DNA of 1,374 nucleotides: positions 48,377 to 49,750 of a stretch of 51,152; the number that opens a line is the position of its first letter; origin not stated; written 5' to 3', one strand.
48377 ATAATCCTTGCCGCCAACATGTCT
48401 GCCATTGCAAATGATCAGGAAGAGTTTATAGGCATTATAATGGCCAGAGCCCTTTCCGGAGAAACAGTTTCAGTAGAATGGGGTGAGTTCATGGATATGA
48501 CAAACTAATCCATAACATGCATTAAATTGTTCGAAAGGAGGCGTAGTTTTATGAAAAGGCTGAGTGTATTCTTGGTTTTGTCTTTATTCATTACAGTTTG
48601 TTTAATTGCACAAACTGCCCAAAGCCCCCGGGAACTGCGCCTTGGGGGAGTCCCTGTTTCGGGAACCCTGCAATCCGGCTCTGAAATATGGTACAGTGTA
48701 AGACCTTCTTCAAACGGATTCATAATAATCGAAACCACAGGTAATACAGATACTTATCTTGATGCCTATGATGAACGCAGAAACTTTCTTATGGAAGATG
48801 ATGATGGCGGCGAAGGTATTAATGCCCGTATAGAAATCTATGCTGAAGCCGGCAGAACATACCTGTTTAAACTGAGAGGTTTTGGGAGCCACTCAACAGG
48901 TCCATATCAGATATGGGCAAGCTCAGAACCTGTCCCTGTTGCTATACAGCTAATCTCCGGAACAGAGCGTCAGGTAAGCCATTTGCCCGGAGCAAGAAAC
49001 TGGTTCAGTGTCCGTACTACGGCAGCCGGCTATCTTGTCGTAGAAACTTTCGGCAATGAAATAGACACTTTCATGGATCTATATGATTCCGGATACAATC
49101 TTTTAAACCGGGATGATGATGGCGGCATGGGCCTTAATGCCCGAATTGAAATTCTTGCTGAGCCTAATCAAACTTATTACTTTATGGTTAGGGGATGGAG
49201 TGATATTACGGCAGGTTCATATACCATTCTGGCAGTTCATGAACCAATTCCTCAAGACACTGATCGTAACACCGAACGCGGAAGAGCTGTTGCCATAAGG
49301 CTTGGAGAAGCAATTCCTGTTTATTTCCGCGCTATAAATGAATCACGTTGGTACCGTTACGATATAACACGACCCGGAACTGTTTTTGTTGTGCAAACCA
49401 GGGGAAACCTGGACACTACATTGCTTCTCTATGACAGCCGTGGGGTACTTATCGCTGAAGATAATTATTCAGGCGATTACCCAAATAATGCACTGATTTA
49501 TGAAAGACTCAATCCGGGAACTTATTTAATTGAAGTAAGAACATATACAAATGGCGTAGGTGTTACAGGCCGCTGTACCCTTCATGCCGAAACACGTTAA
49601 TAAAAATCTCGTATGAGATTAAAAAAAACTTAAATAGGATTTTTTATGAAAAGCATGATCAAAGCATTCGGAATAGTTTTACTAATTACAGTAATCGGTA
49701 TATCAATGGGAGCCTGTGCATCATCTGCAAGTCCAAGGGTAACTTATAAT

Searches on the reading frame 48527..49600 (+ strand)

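Call 58: search_protein_families(library=pfam, proteins=[window:48527-49600:+], max_evalue=0.00001)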
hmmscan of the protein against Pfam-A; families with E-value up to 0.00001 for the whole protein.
window:48527-49600:+ (357 aa): 1 family
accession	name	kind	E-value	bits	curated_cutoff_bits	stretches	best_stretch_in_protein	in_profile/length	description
PF04151.21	PPC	-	1.3e-13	52.1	25.9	0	273-338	2-69/70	Bacterial pre-peptidase C-terminal domain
